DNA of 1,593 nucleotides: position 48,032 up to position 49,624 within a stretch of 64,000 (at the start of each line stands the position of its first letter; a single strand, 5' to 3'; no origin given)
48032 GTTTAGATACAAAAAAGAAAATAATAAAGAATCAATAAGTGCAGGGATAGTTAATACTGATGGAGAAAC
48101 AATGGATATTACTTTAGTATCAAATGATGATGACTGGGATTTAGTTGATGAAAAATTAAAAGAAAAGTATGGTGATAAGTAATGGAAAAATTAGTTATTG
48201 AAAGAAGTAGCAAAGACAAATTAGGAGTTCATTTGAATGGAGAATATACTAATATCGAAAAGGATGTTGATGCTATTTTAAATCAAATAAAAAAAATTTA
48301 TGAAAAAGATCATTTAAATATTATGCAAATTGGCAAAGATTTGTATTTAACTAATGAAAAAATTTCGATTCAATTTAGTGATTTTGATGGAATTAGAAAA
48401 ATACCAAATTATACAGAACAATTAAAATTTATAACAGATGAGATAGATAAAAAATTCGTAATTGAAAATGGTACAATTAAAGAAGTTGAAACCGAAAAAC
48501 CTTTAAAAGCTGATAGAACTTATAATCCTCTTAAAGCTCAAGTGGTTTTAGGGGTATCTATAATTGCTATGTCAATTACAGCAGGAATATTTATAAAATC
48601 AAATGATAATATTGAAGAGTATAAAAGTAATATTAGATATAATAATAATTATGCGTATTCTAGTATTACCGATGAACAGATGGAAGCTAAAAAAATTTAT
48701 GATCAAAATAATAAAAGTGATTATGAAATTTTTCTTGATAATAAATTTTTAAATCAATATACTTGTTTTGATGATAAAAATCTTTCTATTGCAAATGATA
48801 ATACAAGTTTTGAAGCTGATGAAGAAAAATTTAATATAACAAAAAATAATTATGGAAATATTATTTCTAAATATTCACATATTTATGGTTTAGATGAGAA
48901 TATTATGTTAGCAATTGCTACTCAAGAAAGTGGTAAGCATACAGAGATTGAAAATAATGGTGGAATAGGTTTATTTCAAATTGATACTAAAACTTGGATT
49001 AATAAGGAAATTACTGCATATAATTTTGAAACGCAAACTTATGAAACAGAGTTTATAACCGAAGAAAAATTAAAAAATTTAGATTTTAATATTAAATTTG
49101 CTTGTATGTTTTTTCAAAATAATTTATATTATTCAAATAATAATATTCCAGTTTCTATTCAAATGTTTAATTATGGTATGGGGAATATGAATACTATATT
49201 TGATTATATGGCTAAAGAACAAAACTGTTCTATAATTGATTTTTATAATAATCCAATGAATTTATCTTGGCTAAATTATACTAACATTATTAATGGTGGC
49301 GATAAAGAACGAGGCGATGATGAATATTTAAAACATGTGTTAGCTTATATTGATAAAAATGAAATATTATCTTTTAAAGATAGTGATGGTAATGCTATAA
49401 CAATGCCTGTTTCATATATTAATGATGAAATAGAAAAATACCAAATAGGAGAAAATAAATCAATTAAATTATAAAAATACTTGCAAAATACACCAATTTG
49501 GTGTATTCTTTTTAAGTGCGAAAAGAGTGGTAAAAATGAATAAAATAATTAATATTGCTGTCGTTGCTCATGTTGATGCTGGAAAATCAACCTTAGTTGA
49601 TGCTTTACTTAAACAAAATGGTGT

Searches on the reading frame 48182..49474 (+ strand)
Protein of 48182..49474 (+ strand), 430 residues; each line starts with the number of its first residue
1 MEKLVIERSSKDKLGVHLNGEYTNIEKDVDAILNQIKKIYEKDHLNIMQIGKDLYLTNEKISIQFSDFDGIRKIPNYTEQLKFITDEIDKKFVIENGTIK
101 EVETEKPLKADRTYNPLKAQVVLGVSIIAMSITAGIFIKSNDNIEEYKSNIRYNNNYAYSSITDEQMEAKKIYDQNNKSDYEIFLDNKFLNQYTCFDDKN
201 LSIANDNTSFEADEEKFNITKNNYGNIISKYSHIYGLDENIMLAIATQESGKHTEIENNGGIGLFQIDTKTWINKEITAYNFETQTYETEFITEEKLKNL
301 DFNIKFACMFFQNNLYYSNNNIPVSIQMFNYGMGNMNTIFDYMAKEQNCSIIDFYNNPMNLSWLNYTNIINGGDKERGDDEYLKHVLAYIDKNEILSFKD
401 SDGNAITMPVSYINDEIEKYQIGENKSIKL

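Call 4: search_protein_families(library=pfam, proteins=[window:48182-49474:+], max_evalue=0.01)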
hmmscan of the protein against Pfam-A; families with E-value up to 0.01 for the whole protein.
window:48182-49474:+ (430 aa): 1 family
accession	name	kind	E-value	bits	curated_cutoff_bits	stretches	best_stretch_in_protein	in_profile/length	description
PF01464.25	SLT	-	1.3e-05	25.2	21.3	1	228-342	3-107/117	Transglycosylase SLT domain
